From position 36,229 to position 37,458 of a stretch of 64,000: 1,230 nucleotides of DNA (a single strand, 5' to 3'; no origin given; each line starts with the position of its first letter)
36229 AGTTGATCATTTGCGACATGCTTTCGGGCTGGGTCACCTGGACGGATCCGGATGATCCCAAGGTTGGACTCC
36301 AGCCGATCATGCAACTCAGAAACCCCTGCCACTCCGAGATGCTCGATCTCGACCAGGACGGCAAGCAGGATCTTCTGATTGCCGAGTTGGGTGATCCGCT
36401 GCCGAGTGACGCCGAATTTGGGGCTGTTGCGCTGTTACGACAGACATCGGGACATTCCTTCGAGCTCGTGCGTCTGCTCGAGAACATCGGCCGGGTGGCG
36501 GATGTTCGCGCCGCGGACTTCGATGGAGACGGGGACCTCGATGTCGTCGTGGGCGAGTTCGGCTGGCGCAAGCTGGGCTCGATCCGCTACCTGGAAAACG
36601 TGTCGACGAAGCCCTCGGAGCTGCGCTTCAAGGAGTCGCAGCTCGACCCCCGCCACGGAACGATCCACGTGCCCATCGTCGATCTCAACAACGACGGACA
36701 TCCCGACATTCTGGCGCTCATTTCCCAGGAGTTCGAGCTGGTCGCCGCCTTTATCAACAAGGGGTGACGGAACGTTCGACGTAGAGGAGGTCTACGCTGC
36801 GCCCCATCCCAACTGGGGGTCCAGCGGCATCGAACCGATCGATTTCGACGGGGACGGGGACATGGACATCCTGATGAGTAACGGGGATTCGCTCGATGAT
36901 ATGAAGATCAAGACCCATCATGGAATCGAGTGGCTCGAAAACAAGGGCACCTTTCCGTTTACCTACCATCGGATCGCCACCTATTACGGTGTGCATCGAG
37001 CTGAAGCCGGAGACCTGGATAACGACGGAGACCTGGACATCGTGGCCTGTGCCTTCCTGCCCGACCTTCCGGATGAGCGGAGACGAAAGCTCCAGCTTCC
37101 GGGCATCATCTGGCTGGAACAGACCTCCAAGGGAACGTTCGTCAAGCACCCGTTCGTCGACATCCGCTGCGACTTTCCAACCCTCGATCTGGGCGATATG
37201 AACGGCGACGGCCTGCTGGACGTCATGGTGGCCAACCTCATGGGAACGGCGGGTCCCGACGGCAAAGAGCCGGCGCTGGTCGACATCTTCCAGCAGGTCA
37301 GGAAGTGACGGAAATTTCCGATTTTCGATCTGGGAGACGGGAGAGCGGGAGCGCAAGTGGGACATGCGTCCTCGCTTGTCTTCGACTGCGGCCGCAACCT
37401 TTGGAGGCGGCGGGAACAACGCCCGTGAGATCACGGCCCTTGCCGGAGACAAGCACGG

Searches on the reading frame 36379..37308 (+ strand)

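Call 61: search_protein_families(library=pfam, proteins=[window:36379-37308:+], max_evalue=0.00001)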
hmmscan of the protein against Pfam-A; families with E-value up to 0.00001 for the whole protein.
window:36379-37308:+ (309 aa): 2 families
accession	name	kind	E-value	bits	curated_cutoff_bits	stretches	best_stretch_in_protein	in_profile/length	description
PF13517.12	FG-GAP_3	-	2.5e-18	66.9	26.9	2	168-222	3-60/61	FG-GAP-like repeat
PF01839.29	FG-GAP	-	3.6e-07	30.3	22.1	0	268-292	4-27/37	FG-GAP repeat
